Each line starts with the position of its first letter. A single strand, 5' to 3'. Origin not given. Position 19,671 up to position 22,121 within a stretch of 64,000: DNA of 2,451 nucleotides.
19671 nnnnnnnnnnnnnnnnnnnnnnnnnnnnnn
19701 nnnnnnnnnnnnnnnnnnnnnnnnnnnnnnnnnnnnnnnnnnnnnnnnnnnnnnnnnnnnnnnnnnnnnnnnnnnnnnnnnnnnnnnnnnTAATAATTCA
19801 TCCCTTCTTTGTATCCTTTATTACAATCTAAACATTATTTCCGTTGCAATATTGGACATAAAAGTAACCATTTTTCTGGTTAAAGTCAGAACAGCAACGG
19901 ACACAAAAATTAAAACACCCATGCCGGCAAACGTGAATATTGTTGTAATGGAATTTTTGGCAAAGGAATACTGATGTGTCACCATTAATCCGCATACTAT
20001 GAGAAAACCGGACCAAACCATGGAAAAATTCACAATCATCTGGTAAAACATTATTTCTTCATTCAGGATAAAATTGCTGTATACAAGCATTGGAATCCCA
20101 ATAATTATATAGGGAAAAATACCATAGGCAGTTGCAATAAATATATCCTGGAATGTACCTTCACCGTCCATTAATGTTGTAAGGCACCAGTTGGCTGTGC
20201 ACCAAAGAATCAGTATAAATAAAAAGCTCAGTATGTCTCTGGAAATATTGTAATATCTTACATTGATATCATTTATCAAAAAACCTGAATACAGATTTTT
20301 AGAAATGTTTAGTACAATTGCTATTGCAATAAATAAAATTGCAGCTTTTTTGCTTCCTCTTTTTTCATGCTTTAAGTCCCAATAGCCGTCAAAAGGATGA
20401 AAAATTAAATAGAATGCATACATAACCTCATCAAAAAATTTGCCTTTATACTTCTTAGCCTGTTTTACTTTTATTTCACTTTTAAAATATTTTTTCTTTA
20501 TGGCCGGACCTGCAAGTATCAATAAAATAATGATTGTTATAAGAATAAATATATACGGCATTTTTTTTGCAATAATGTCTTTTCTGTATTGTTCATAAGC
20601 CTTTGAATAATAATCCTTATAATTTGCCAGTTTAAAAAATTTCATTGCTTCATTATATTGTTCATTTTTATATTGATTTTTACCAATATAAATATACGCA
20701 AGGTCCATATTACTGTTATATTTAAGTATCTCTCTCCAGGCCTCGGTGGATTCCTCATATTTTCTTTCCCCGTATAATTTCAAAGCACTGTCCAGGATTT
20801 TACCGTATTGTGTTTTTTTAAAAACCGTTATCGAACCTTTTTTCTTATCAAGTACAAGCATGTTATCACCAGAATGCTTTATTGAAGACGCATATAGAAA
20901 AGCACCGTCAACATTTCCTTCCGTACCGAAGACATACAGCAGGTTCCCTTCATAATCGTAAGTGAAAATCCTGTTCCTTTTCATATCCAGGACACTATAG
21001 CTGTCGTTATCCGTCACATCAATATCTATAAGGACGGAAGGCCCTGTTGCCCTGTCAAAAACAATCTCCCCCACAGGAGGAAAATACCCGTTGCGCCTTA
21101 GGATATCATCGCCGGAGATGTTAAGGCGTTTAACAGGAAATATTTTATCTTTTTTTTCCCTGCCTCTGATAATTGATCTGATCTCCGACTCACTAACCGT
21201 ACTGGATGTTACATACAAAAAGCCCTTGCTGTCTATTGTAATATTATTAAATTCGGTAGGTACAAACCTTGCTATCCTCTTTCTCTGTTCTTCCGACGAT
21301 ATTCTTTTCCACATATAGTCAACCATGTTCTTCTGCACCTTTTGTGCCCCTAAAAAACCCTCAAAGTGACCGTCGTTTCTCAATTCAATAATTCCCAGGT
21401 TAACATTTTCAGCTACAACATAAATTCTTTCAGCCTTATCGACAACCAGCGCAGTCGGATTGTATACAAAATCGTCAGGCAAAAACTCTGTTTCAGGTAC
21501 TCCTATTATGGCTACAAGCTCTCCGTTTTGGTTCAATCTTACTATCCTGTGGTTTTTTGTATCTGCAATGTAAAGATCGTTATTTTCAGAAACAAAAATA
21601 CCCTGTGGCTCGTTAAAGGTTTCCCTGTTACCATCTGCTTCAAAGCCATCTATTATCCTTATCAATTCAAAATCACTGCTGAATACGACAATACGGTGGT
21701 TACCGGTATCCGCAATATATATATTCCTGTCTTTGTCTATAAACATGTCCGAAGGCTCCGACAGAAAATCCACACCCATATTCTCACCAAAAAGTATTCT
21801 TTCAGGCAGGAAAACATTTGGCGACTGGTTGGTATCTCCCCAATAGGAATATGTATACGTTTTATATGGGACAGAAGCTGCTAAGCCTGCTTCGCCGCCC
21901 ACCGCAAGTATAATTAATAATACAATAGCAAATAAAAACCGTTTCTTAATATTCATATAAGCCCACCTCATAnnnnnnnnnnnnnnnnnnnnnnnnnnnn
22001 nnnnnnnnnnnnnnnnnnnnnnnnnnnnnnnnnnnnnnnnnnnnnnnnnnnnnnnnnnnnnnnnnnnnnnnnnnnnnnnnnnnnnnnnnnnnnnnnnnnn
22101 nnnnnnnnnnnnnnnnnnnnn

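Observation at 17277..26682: Five-gene cassette of unknown role: giant CBM-bearing binding protein, two permeases, NHL-TPR-Yip1 fusion protein and DUF5696-like secreted protein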

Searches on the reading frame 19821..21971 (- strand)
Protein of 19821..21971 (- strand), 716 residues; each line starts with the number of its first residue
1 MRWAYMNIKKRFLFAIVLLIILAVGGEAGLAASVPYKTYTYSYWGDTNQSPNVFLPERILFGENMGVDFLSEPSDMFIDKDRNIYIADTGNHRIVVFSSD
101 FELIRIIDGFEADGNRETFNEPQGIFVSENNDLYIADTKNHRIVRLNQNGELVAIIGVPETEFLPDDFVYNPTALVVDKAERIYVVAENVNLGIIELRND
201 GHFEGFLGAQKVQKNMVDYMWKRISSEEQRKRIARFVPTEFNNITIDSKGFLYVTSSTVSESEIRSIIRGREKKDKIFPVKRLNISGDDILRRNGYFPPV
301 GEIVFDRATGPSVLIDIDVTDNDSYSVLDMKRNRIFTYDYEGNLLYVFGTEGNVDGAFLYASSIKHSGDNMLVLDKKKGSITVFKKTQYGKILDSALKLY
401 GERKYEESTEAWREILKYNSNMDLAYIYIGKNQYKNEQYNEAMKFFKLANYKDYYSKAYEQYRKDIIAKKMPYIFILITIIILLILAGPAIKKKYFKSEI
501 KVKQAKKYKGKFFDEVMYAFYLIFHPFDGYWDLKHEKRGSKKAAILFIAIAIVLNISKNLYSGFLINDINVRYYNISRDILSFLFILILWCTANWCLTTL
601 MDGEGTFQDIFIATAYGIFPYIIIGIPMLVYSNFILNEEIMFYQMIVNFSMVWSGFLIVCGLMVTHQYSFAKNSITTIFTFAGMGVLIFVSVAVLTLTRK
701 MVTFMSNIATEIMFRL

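Call 5: search_protein_families(library=pfam, proteins=[window:19821-21971:-], max_evalue=0.01)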
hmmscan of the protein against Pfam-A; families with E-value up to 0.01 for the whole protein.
window:19821-21971:- (716 aa): 5 families
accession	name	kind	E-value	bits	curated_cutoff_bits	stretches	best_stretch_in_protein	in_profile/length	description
PF01436.27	NHL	-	4.6e-17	61.6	20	2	119-144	1-26/28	NHL repeat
PF04893.22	Yip1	-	2e-13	51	28.6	1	521-690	2-171/173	Yip1 domain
PF08450.18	SGL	-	2.2e-05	24.6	26.3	1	80-161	144-225/246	SMP-30/Gluconolactonase/LRE-like region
PF25021.1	TEN_NHL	-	0.00021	20.8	27.1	0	116-158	257-302/357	Teneurin NHL domain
PF06739.17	SBBP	-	0.00038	20.8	20.5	0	242-258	16-32/38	Beta-propeller repeat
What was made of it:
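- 19821..21971 (-): NHL-TPR-Yip1 membrane protein (716 codons; the probable start at Met6 gives 711 aa; module B). It has a signal or anchor sequence, a six-blade NHL propeller, a TPR-like stretch, one TM helix, a conserved cytoplasmic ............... loop, and a five-TM Yip1 domain. Pfam NHL and Yip1 (call 5).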

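Call 8: search_protein_families(library=ncbifam, proteins=[window:19821-21971:-], max_evalue=0.001)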
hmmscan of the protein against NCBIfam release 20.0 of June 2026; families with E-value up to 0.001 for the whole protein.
window:19821-21971:- (716 aa): 1 family
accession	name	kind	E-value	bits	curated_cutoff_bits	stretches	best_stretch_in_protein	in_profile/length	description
NF035926.1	scyF_NHL_VPEP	equivalog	5.9e-18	65.2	350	1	66-208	147-284/376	scytonemin biosynthesis PEP-CTERM protein ScyF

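Call 10: search_solved_structures(query=window:19821-21971:-, max_evalue=1)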
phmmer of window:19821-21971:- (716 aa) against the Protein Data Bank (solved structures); distinct sequences matched with E-value up to 1: 53.
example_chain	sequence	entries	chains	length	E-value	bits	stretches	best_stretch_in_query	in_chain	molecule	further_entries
6d69_A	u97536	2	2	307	5.4e-19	71.1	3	83-158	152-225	NHL Repeat Region of D. melanogaster Thin | Thin, isoform D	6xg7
8j72_A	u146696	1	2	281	2.5e-18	68.8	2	71-163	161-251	E3 ubiquitin-protein ligase TRIM71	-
9jur_A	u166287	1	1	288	4.3e-18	68.1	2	73-158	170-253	E3 ubiquitin-protein ligase TRIM71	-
7qrx_A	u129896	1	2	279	4.5e-18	68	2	72-159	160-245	E3 ubiquitin-protein ligase TRIM71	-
6fpt_A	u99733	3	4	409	1.4e-17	66.4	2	72-158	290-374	E3 ubiquitin-protein ligase TRIM71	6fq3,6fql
6g7w_A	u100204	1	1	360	4.2e-17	64.8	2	81-156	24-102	NHL repeat-containing protein 2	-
6gc1_A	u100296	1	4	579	4.5e-17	64.7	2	70-156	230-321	NHL repeat-containing protein 2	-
9ifo_A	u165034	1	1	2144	3.3e-14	55.3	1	70-163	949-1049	Teneurin-Like Protein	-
9pt5_A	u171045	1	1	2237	4e-14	55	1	70-163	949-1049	Teneurin-like protein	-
7djj_A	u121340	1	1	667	5.2e-14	54.6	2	38-151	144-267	Protein SUPPRESSOR OF QUENCHING 1, chloroplastic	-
7djk_A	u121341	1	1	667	5.3e-14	54.6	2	38-151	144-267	Protein SUPPRESSOR OF QUENCHING 1, chloroplastic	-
1rwi_B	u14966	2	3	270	1.1e-13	53.5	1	67-192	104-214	Serine/threonine-protein kinase pknD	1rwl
3wwa_A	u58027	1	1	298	3.3e-13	52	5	70-149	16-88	Pizza7H protein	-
7djm_A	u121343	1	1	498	4.1e-13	51.6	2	71-152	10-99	Protein SUPPRESSOR OF QUENCHING 1, chloroplastic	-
7djl_C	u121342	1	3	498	1.3e-12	50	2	71-152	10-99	Protein SUPPRESSOR OF QUENCHING 1, chloroplastic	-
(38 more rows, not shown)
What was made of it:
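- On NHL-repeat beta-propeller (PF01436): PDB hits to TRIM71, NHLRC2 and PknD propellers at E 1e-13 to 5e-19 (call 10).
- Extracellular NHL propellers serve as sensor domains elsewhere; PknD appears among the PDB hits (call 10).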

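Call 15: find_homologous_proteins(query=window:19821-21971:-, max_evalue=0.00001)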
Query window:19821-21971:- (716 aa): 990 proteins with E <= 0.00001 among 8000 candidates; the best 120 are listed.
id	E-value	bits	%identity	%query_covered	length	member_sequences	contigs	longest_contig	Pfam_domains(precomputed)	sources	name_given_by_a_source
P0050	1.8e-205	702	45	99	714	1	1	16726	PF04893.23,PF01436.28,PF06739.18,PF08450.19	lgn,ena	-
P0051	1.3e-192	660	43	98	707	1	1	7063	PF04893.23,PF01436.28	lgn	-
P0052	7.3e-192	657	42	99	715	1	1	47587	PF04893.23,PF01436.28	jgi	-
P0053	1.6e-187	643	42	100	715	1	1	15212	PF04893.23,PF01436.28,PF08450.19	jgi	jgi:tetratricopeptide (TPR) repeat protein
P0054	3.9e-185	635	43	99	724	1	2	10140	PF04893.23,PF13424.13,PF01436.28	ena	-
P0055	8.4e-184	631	42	96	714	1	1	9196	PF04893.23,PF17170.11,PF01436.28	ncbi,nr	ncbi:hypothetical protein EOM86_00890 [Candidatus Nomurabacteria bacterium]|nr:hypothetical protein 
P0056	1.0e-181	624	41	95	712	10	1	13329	PF04893.23,PF13432.13,PF01436.28,PF07719.24,PF08450.19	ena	-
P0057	1.1e-181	624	40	99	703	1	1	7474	PF04893.23,PF00515.35,PF01436.28,PF07719.24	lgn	-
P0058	6.5e-179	615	42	98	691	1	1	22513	PF04893.23,PF01436.28,PF08450.19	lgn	-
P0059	1.7e-177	610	40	96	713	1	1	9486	PF14559.13,PF04893.23,PF13414.13,PF01436.28,PF08450.19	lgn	-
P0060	9.2e-177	607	41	99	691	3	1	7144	PF04893.23,PF01436.28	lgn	-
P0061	5.3e-176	605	40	95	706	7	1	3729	PF04893.23,PF01436.28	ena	-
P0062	4.7e-174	599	42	98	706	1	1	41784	PF04893.23,PF01436.28,PF06739.18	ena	-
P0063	1.3e-173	597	41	99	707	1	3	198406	PF04893.23,PF01436.28,PF06739.18,PF08450.19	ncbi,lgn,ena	-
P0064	1.6e-172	593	41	97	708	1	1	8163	PF04893.23,PF01436.28,PF06739.18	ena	-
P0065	2.3e-172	593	39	99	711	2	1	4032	PF04893.23,PF01436.28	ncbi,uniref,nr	ncbi:YIP1 family protein [Paenibacillus sp.]|uniref:YIP1 family protein n=1 Tax=Paenibacillus sp. Ta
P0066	1.7e-171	590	40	99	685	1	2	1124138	PF04893.23,PF01436.28,PF08450.19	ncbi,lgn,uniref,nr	ncbi:YIP1 family protein [Paenibacillus dokdonensis]|uniref:YIP1 family protein n=1 Tax=Paenibacillu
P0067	3.2e-171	589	41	96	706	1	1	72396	PF04893.23,PF01436.28,PF06739.18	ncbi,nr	ncbi:MAG: hypothetical protein K0S47_1801 [Herbinix sp.]|nr:hypothetical protein [Herbinix sp.]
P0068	8.3e-171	588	40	98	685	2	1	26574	PF04893.23,PF01436.28,PF08450.19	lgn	-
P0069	1.8e-170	587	41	95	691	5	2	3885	PF14559.13,PF04893.23,PF01436.28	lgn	-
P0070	3.4e-169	582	40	99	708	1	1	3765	PF04893.23,PF01436.28,PF06739.18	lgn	-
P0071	2.8e-168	579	40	98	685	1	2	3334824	PF04893.23,PF01436.28,PF08450.19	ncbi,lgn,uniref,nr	ncbi:hypothetical protein J23TS9_26900 [Paenibacillus sp. J23TS9]|uniref:YIP1 family protein n=1 Tax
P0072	4.6e-168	579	41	98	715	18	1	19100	PF04893.23,PF01436.28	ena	-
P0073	9.8e-168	578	40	99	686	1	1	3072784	PF04893.23,PF01436.28,PF25021.2,PF08450.19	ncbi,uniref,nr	ncbi:DUF1282 domain-containing protein [Paenibacillus sp. HJL G12]|uniref:DUF1282 domain-containing 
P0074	1.1e-167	578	40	99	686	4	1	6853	PF04893.23,PF01436.28,PF08450.19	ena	-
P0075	1.9e-167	577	40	99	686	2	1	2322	PF04893.23,PF01436.28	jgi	jgi:hypothetical protein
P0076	2.3e-167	576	39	99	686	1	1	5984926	PF04893.23,PF01436.28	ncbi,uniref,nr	ncbi:YIP1 family protein [Paenibacillus sp. R14(2021)]|uniref:YIP1 family protein n=1 Tax=Paenibacil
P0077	4.7e-167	575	39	98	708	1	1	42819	PF04893.23,PF01436.28,PF06739.18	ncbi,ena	-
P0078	8.4e-167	575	40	95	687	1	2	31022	PF04893.23,PF01436.28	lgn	-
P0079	1.1e-166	574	40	99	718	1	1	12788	PF04893.23,PF01436.28,PF25021.2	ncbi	-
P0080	1.4e-166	574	39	99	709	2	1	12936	PF04893.23,PF01436.28,PF06739.18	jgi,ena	-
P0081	4.5e-166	572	40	99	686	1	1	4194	PF04893.23,PF01436.28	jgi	jgi:hypothetical protein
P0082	5.2e-166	572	40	99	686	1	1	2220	PF04893.23,PF01436.28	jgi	jgi:sugar lactone lactonase YvrE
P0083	7.0e-166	572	39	99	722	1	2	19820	PF04893.23,PF00515.35,PF13432.13,PF01436.28,PF07719.24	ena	-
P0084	1.5e-165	570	40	98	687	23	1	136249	PF04893.23,PF01436.28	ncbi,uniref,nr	ncbi:DUF1282 domain-containing protein [Paenibacillus sp. LMG 31458]|uniref:DUF1282 domain-containin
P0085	8.4e-165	568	39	98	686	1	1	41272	PF04893.23,PF01436.28,PF08450.19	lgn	-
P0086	9.9e-165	568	39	98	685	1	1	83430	PF04893.23,PF01436.28,PF08450.19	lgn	-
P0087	3.3e-164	566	40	99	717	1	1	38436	PF04893.23,PF13432.13,PF01436.28,PF07719.24,PF08450.19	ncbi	-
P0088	7.0e-164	565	39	97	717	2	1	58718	PF04893.23,PF01436.28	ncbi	ncbi:MAG: YIP1 family protein [Halanaerobiales bacterium]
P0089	9.9e-164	564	39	98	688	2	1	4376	PF04893.23,PF01436.28,PF08450.19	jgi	jgi:sugar lactone lactonase YvrE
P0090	1.0e-163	564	39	99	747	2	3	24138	PF04893.23,PF01436.28,PF07719.24,PF08450.19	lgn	-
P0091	1.2e-163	564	39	99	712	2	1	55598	PF04893.23,PF00515.35,PF01436.28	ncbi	-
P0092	1.3e-163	564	39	98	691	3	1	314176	PF04893.23,PF01436.28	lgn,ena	-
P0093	1.4e-163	564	39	99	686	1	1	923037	PF04893.23,PF01436.28,PF08450.19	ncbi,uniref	ncbi:YIP1 family protein [Paenibacillus sp. GCM10028914]|uniref:YIP1 family protein n=1 Tax=Paenibac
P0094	1.5e-163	564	39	98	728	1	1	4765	PF04893.23,PF01436.28,PF06739.18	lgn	-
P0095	1.7e-163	564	38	99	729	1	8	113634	PF04893.23,PF01436.28,PF06739.18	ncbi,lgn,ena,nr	ncbi:MAG: YIP1 family protein [Clostridia bacterium]|nr:YIP1 family protein [Clostridia bacterium]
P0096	2.6e-163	563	39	99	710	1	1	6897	PF04893.23,PF01436.28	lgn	-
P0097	4.2e-163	562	39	99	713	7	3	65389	PF04893.23,PF13432.13,PF01436.28,PF07719.24,PF08450.19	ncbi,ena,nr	ncbi:MAG: YIP1 family protein [Clostridia bacterium]|nr:YIP1 family protein [Clostridia bacterium]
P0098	5.7e-163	562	38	98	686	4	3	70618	PF04893.23,PF01436.28,PF08450.19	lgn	-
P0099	1.3e-162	561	40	98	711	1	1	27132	PF04893.23,PF01436.28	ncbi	-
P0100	1.4e-162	561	39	99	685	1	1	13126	PF04893.23,PF01436.28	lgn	-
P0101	2.6e-162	560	38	97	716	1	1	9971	PF04893.23,PF01436.28,PF06739.18,PF08450.19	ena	-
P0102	3.6e-162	559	39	99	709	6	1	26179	PF04893.23,PF01436.28,PF08450.19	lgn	-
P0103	3.8e-162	559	39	96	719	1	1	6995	PF04893.23,PF01436.28,PF06739.18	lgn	-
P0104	4.2e-162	559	39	98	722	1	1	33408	PF04893.23,PF00515.35,PF13432.13,PF01436.28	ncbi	-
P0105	4.3e-162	559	38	99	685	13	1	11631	PF04893.23,PF01436.28,PF25021.2,PF06739.18,PF08450.19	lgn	-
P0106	4.9e-162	559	39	98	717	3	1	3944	PF04893.23,PF01436.28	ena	-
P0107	5.5e-162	559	39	96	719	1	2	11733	PF04893.23,PF01436.28,PF06739.18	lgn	-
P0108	6.3e-162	558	39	96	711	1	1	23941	PF04893.23,PF00515.35,PF01436.28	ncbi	-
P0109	8.9e-162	558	39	98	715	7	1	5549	PF04893.23,PF13432.13,PF01436.28,PF08450.19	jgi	jgi:sugar lactone lactonase YvrE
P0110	9.7e-162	558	38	99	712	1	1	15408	PF04893.23,PF00515.35,PF13432.13,PF01436.28,PF07719.24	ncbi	-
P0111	1.0e-161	558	39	95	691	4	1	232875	PF04893.23,PF01436.28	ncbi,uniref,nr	ncbi:hypothetical protein B1A99_23030 [Cohnella sp. CIP 111063]|uniref:YIP1 family protein n=1 Tax=u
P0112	1.1e-161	558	38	98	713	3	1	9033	PF04893.23,PF13432.13,PF01436.28,PF08450.19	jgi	jgi:sugar lactone lactonase YvrE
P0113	1.3e-161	557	40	96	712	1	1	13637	PF04893.23,PF00515.35,PF01436.28,PF07719.24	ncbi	-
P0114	1.4e-161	557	39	99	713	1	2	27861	PF04893.23,PF17170.11,PF13432.13,PF01436.28,PF06739.18,PF08450.19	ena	-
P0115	1.8e-161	557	39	97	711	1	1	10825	PF04893.23,PF01436.28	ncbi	-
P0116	2.8e-161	556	38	98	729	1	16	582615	PF04893.23,PF01436.28,PF06739.18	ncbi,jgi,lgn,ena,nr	ncbi:MAG: hypothetical protein E7588_02380 [Ruminococcaceae bacterium]|nr:hypothetical protein [Osci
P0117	2.9e-161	556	39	98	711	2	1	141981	PF04893.23,PF01436.28,PF06739.18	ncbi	-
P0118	4.2e-161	556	40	99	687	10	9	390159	PF04893.23,PF01436.28,PF25021.2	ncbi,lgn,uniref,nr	ncbi:YIP1 family protein [Paenibacillus aquistagni]|uniref:NHL repeat-containing protein n=1 Tax=Pae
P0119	4.8e-161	556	38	99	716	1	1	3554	PF04893.23,PF01436.28,PF07719.24,PF08450.19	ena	-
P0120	5.7e-161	555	39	99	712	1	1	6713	PF04893.23,PF13432.13,PF01436.28,PF08450.19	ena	-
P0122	1.4e-160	554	39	99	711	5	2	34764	PF04893.23,PF01436.28,PF06739.18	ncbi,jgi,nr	ncbi:MAG: hypothetical protein E7665_09095 [Ruminococcaceae bacterium]|nr:hypothetical protein [Osci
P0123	1.4e-160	554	38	98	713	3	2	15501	PF04893.23,PF13432.13,PF01436.28,PF07719.24,PF08450.19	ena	-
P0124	1.5e-160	554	39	98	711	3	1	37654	PF04893.23,PF00515.35,PF01436.28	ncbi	-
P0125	1.6e-160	554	38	98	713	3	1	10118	PF04893.23,PF13432.13,PF01436.28,PF08450.19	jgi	jgi:sugar lactone lactonase YvrE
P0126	2.1e-160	553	38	98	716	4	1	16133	PF04893.23,PF01436.28,PF08450.19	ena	-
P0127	2.3e-160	553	38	98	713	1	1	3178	PF04893.23,PF00515.35,PF13432.13,PF01436.28,PF07719.24,PF08450.19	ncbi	-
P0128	2.4e-160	553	38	97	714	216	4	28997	PF04893.23,PF01436.28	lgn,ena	-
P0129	2.4e-160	553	40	98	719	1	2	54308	PF04893.23,PF13432.13,PF01436.28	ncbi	-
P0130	2.5e-160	553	39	96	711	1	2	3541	PF04893.23,PF00515.35,PF01436.28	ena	-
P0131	2.6e-160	553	39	99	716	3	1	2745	PF04893.23,PF13432.13,PF01436.28,PF06739.18,PF07719.24,PF08450.19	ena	-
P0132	2.7e-160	553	40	99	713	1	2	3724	PF04893.23,PF13432.13,PF01436.28,PF06739.18,PF08450.19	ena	-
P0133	2.9e-160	553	39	99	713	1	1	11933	PF04893.23,PF13432.13,PF01436.28,PF06739.18,PF08450.19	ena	-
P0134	3.1e-160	553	37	96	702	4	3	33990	PF04893.23,PF01436.28,PF08450.19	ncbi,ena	-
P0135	4.1e-160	552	38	96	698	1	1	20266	PF04893.23,PF13432.13,PF01436.28,PF07719.24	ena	-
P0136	4.4e-160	552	41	99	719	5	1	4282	PF04893.23,PF13432.13,PF01436.28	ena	-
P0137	4.5e-160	552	39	98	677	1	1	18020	PF04893.23,PF01436.28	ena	-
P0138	5.4e-160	552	39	98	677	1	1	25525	PF04893.23,PF01436.28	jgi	-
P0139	7.2e-160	552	38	99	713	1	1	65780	PF04893.23,PF17170.11,PF01436.28,PF06739.18,PF08450.19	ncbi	-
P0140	9.1e-160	551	37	99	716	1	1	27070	PF04893.23,PF13432.13,PF01436.28,PF07719.24,PF08450.19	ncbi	-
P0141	9.2e-160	551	38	98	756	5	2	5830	PF04893.23,PF00515.35,PF01436.28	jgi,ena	-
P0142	9.7e-160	551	39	98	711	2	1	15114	PF04893.23,PF00515.35,PF13432.13,PF01436.28,PF06739.18,PF07719.24,PF08450.19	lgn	-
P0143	1.0e-159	551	39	98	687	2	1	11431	PF04893.23,PF01436.28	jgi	-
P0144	1.0e-159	551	39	95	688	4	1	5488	PF04893.23,PF01436.28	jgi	jgi:DNA-binding beta-propeller fold protein YncE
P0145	1.1e-159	551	37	98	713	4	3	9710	PF04893.23,PF00515.35,PF13432.13,PF01436.28,PF07719.24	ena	-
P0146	1.3e-159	551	37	99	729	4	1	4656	PF04893.23,PF01436.28,PF06739.18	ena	-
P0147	1.6e-159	551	39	99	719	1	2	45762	PF04893.23,PF13432.13,PF01436.28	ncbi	-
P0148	1.6e-159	550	40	98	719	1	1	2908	PF04893.23,PF01436.28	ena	-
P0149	2.1e-159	550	38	98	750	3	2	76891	PF04893.23,PF00515.35,PF13432.13,PF01436.28,PF07719.24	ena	-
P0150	2.3e-159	550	39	98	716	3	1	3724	PF04893.23,PF13432.13,PF01436.28,PF08450.19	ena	-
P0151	2.7e-159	550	37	99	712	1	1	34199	PF04893.23,PF17170.11,PF01436.28,PF06739.18,PF08450.19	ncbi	-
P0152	3.6e-159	549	38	99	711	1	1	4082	PF04893.23,PF13432.13,PF01436.28,PF07719.24,PF08450.19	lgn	-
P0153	3.9e-159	549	38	99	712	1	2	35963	PF04893.23,PF13432.13,PF01436.28,PF08450.19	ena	-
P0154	4.2e-159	549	38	99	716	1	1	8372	PF04893.23,PF01436.28,PF07719.24,PF08450.19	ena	-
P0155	4.2e-159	549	39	99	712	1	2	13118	PF04893.23,PF13432.13,PF01436.28,PF08450.19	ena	-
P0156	4.3e-159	549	38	96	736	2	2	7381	PF04893.23,PF01436.28,PF25021.2,PF06739.18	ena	-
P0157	4.9e-159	549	38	98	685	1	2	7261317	PF04893.23,PF01436.28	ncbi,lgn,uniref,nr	ncbi:hypothetical protein Back11_19870 [Paenibacillus baekrokdamisoli]|uniref:Uncharacterized protei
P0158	5.8e-159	549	39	99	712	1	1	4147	PF04893.23,PF13432.13,PF01436.28,PF08450.19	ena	-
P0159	6.0e-159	549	38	97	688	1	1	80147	PF04893.23,PF01436.28,PF08450.19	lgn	-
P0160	6.8e-159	548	36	95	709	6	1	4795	PF04893.23,PF01436.28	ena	-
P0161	1.0e-158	548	38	99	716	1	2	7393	PF04893.23,PF01436.28,PF08450.19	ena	-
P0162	1.1e-158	548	38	96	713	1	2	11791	PF04893.23,PF01436.28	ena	-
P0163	1.7e-158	547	38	99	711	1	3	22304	PF04893.23,PF13432.13,PF01436.28,PF07719.24,PF08450.19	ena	-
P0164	1.8e-158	547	39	99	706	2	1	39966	PF04893.23,PF01436.28,PF06739.18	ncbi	-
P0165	1.9e-158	547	38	99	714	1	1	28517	PF04893.23,PF13432.13,PF01436.28,PF07719.24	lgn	-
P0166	1.9e-158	547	38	96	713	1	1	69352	PF04893.23,PF00515.35,PF01436.28,PF07719.24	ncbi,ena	-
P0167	2.2e-158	547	38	99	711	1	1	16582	PF04893.23,PF13432.13,PF01436.28,PF07719.24,PF08450.19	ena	-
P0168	2.4e-158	547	38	99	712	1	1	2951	PF04893.23,PF13432.13,PF01436.28,PF08450.19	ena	-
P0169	2.5e-158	547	38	99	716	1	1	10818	PF04893.23,PF01436.28,PF07719.24,PF08450.19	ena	-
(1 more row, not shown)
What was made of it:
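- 19821..21971 (-): TPR families are precomputed on many homologues (call 15).
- On TPR: Many full-length homologues carry precomputed TPR_1/2/16 hits (call 15).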
